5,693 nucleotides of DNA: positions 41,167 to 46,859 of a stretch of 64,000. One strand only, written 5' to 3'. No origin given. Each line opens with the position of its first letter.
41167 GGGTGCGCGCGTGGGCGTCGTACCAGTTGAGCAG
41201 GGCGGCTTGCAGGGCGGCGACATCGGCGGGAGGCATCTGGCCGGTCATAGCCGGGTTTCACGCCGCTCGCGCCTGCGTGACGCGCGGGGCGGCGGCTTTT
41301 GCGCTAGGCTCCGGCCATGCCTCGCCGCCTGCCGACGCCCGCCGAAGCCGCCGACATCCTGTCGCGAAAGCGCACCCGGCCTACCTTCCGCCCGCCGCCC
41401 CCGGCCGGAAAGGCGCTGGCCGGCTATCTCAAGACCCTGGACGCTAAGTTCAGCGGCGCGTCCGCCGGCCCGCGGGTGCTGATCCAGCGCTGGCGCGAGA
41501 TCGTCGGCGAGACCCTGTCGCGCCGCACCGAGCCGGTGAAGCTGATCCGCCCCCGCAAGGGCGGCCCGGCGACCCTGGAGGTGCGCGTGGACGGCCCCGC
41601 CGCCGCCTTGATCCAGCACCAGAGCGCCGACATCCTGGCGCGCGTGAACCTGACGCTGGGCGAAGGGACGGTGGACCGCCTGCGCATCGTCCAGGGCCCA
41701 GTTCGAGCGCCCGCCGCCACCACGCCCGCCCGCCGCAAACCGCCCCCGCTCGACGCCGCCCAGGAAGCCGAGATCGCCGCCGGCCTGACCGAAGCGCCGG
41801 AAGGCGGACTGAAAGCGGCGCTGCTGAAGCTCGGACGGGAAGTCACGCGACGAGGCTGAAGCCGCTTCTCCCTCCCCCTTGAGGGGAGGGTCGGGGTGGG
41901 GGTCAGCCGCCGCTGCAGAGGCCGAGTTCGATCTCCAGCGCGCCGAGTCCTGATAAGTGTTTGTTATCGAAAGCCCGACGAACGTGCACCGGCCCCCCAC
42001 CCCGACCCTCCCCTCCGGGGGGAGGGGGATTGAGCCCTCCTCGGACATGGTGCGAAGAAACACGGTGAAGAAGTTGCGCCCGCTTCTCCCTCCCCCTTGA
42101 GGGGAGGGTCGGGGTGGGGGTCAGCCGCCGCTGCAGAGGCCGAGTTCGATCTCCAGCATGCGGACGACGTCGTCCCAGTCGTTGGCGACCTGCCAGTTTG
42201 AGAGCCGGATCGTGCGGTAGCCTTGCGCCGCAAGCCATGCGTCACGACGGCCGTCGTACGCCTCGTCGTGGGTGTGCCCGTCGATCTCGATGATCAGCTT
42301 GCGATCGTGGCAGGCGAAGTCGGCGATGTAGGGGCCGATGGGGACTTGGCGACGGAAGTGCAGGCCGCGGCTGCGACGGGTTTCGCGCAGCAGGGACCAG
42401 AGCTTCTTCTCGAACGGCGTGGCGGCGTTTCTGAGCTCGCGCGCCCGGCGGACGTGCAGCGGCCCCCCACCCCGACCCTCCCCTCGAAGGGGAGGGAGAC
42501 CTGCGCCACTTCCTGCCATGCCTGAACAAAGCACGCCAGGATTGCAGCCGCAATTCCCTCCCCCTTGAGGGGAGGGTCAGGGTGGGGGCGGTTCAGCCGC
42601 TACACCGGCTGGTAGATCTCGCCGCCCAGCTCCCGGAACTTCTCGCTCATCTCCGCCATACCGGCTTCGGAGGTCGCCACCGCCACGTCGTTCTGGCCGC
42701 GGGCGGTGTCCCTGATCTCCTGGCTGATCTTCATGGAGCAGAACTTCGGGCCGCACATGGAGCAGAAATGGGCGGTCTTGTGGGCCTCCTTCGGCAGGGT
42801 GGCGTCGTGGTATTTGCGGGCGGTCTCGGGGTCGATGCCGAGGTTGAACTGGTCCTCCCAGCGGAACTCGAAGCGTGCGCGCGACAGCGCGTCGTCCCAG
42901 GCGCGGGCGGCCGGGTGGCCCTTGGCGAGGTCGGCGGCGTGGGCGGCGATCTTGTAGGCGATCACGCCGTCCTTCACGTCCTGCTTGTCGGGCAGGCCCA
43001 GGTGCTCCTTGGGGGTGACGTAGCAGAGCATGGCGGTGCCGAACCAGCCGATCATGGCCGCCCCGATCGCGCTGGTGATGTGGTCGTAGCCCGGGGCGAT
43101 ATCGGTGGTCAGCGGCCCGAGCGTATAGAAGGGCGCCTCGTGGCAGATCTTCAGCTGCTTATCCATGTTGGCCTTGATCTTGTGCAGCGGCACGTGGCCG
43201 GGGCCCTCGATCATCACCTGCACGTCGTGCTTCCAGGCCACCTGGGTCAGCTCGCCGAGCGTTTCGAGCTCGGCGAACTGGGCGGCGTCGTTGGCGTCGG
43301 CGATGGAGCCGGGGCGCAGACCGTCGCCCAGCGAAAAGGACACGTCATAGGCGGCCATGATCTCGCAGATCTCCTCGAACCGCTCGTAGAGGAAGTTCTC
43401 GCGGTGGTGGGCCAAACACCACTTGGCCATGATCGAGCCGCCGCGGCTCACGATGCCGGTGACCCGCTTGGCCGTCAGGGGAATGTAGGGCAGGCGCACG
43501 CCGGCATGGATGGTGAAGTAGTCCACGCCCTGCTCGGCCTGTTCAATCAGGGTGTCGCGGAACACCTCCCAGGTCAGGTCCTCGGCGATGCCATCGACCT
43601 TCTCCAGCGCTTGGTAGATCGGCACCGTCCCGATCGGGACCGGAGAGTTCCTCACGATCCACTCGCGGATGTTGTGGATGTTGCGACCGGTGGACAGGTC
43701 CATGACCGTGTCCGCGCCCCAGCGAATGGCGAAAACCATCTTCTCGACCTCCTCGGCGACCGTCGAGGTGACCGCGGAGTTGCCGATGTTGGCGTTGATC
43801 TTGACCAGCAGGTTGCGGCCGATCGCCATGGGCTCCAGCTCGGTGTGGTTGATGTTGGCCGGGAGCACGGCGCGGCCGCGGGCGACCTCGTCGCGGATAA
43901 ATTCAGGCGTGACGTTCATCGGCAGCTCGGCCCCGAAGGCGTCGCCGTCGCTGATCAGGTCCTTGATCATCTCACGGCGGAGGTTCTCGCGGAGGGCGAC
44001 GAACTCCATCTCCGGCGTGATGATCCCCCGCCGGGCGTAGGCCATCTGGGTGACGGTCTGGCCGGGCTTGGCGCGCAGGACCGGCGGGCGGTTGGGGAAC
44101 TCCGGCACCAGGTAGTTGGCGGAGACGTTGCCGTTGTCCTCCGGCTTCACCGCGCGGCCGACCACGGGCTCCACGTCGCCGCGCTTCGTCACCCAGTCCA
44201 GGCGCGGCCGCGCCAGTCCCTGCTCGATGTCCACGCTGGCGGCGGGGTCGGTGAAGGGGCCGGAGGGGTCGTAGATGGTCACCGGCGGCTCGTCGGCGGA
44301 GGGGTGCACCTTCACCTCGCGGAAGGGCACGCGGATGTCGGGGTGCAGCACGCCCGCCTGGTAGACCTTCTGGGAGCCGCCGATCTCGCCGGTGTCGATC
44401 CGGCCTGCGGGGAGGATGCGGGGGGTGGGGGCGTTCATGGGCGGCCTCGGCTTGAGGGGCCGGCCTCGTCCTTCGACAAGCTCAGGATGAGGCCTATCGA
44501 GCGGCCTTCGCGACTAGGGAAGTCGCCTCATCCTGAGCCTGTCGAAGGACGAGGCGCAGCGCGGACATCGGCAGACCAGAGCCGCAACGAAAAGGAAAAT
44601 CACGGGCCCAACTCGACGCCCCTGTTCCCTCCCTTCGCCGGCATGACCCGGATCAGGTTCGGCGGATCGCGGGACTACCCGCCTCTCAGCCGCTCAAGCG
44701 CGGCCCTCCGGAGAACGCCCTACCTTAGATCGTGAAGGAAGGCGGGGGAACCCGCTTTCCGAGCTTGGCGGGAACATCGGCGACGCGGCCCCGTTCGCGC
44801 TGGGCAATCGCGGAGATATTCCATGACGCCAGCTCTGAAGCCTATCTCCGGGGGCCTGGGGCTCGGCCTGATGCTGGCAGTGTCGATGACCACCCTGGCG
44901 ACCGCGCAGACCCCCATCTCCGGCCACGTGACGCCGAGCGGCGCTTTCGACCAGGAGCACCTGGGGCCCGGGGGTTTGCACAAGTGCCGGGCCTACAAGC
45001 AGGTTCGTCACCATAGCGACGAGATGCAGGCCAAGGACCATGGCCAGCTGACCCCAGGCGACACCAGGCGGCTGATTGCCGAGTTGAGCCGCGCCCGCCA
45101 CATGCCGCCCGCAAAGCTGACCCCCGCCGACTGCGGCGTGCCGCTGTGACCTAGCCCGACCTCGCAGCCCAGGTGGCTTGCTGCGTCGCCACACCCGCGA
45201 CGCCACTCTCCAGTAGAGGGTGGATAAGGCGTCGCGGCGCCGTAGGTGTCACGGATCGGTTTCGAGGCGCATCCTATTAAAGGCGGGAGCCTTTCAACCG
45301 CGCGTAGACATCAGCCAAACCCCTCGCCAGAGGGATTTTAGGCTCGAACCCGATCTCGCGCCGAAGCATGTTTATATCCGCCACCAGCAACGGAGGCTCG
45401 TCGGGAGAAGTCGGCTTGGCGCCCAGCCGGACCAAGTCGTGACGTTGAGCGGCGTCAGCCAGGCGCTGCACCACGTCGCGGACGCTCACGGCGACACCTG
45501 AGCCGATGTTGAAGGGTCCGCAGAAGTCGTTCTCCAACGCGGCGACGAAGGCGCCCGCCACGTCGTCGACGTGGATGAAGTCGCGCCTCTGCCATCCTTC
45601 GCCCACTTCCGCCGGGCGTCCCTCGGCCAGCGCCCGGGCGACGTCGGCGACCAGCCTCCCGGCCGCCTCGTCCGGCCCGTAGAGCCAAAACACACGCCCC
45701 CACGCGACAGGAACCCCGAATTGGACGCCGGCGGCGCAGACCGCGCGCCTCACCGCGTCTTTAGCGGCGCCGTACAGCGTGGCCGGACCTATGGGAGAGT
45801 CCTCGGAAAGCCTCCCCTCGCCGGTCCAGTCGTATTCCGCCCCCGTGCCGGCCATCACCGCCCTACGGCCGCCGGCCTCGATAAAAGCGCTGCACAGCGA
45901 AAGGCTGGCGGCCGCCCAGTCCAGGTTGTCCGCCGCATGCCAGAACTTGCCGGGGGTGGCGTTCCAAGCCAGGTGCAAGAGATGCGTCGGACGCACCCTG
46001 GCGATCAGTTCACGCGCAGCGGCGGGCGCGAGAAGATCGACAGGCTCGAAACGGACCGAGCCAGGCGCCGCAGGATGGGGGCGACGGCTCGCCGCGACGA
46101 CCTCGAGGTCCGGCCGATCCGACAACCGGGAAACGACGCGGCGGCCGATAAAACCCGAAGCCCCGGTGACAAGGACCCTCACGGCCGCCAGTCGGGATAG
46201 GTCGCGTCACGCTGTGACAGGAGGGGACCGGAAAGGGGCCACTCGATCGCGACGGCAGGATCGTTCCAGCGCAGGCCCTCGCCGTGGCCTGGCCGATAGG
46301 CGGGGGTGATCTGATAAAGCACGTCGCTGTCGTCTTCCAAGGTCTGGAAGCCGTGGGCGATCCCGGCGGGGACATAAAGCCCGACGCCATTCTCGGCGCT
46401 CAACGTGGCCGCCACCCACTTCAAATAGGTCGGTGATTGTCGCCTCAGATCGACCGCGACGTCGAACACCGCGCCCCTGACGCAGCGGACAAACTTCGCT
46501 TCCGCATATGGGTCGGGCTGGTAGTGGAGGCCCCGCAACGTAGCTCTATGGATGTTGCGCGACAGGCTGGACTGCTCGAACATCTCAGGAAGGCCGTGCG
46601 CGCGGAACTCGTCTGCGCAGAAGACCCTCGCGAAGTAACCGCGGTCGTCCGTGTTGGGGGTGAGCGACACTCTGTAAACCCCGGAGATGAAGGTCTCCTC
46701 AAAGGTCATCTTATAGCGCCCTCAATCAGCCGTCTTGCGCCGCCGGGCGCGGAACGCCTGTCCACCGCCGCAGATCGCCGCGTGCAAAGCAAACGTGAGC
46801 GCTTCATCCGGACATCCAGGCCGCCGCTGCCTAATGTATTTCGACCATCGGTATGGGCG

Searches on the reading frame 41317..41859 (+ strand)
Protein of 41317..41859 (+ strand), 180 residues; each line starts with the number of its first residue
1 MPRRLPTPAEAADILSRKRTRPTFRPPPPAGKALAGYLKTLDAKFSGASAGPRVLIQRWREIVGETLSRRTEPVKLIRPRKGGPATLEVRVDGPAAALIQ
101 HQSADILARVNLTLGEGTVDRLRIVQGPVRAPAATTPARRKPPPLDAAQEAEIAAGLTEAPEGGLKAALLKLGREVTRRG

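Call 9: search_protein_families(library=pfam, proteins=[window:41317-41859:+], max_evalue=0.01)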
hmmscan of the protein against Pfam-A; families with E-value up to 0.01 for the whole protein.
window:41317-41859:+ (180 aa): 1 family
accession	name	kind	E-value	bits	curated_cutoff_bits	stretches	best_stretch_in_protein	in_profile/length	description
PF05258.17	DciA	-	1e-10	42.1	24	1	54-124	24-89/89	Dna[CI] antecedent, DciA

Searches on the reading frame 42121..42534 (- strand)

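Call 9: search_protein_families(library=pfam, proteins=[window:42121-42534:-], max_evalue=0.01)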
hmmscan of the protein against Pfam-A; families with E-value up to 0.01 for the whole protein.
window:42121-42534:- (137 aa): 2 families
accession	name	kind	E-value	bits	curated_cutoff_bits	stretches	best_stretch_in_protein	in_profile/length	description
PF04480.18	DUF559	-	2.6e-31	108.2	20.6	1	29-127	5-104/109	Protein of unknown function (DUF559)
PF18741.7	MTES_1575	-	5.4e-05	23.6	38.2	1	41-127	1-92/96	REase_MTES_1575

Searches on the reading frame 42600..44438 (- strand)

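Call 9: search_protein_families(library=pfam, proteins=[window:42600-44438:-], max_evalue=0.01)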
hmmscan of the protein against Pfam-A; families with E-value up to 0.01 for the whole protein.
window:42600-44438:- (612 aa): 2 families
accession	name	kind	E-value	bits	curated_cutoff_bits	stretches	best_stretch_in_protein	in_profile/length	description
PF01964.24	ThiC_Rad_SAM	-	5.8e-191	635.2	25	1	130-573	1-419/420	Radical SAM ThiC family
PF13667.11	ThiC-associated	-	4.6e-23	81.3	27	1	21-90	4-81/81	ThiC-associated domain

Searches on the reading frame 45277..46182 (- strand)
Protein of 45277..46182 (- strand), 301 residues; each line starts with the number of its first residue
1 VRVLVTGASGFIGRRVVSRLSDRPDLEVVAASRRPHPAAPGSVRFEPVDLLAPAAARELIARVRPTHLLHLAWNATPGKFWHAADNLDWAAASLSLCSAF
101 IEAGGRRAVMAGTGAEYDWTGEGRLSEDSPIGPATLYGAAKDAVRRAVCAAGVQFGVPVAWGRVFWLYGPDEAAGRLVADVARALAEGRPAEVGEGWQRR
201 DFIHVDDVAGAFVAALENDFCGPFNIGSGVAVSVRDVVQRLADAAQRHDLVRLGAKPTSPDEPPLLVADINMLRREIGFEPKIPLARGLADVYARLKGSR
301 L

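Call 9: search_protein_families(library=pfam, proteins=[window:45277-46182:-], max_evalue=0.01)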
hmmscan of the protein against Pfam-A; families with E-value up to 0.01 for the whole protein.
window:45277-46182:- (301 aa): 5 families
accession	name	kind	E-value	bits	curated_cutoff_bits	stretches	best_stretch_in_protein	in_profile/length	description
PF01370.27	Epimerase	-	3.1e-39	135.2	20.9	1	3-227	1-240/240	NAD dependent epimerase/dehydratase family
PF16363.11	GDP_Man_Dehyd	-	1.1e-22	81.4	27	1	4-291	1-331/332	GDP-mannose 4,6 dehydratase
PF04321.23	RmlD_sub_bind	-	2.3e-09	37.2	27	1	1-226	1-212/287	RmlD substrate binding domain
PF13460.12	NAD_binding_10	-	6.4e-05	23.3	27.2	1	7-132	1-118/184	NAD(P)H-binding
PF01113.26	DapB_N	-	0.00024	21.6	25.6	1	1-36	1-36/124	Dihydrodipicolinate reductase, N-terminus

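Call 68: search_protein_families(library=ncbifam, proteins=[window:45277-46182:-], max_evalue=0.01)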
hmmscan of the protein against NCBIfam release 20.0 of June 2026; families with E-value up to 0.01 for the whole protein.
window:45277-46182:- (301 aa): 29 families (the best 25 are shown)
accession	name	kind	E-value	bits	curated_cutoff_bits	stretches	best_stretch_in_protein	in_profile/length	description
TIGR01179.1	galE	equivalog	2.5e-19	69.3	262.3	2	197-284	223-312/332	UDP-glucose 4-epimerase GalE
TIGR02197.1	heptose_epim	equivalog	1.6e-15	57.1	274.6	1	191-291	205-308/316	ADP-glyceromanno-heptose 6-epimerase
TIGR01181.1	dTDP_gluc_dehyt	equivalog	1.5e-14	53.9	365.1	1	122-291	136-306/321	dTDP-glucose 4,6-dehydratase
TIGR04180.1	EDH_00030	hypoth_equivalog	9.2e-14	51.2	475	1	93-282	101-295/297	NAD-dependent 4,6-dehydratase LegB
NF047922.1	GDPFucSynFcl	equivalog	7.3e-13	48.6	500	1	194-294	201-299/308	GDP-L-fucose synthase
TIGR01777.1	yfcH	hypoth_equivalog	1.3e-10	41.3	207.35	2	191-251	186-247/292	TIGR01777 family oxidoreductase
NF058621.1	DiazavRedAvaA7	equivalog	2.6e-10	40.4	400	1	1-227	1-230/304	3-diazoavenalumate denitrifying reductase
NF008360.0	PRK11150.1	equivalog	1e-08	34.8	452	1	134-246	137-255/310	ADP-glyceromanno-heptose 6-epimerase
NF042422.1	oxyalk_red_OleD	equivalog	2.1e-08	34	580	1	1-246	1-251/329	2-alkyl-3-oxoalkanoate reductase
NF047837.1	UDPAcbARedWbcJ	equivalog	9.1e-08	31.4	500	1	1-35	1-35/372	UDP-2-acetamido-2,6-beta-L-arabino-hexul-4-ose reductase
NF050030.1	thlkprotThyD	equivalog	2.2e-07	30.3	400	1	1-37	1-36/305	thylakoid membrane protein ThyD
NF007490.0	PRK10084.1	subfamily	3.1e-07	29.7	649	1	126-243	156-275/361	dTDP-glucose 4,6-dehydratase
NF007582.0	PRK10217.1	equivalog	8.6e-07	28.4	698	1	125-241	148-266/355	dTDP-glucose 4,6-dehydratase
NF007956.0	PRK10675.1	subfamily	1.4e-06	27.7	394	1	195-246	226-281/338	UDP-glucose 4-epimerase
TIGR01214.1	rmlD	equivalog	2.8e-06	26.7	224.05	1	2-193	1-175/285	dTDP-4-dehydrorhamnose reductase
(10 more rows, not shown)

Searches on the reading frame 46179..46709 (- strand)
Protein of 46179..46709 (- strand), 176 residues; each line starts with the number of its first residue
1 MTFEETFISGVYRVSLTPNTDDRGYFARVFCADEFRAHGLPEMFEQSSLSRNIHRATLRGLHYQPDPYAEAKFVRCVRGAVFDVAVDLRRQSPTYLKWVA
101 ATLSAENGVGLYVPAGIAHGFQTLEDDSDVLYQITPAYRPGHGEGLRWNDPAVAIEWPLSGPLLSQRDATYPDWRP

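Call 9: search_protein_families(library=pfam, proteins=[window:46179-46709:-], max_evalue=0.01)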
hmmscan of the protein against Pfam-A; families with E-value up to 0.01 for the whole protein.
window:46179-46709:- (176 aa): 1 family
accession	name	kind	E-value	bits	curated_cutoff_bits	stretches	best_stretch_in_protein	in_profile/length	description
PF00908.23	dTDP_sugar_isom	-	6e-61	205.5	27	1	6-174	2-166/168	dTDP-4-dehydrorhamnose 3,5-epimerase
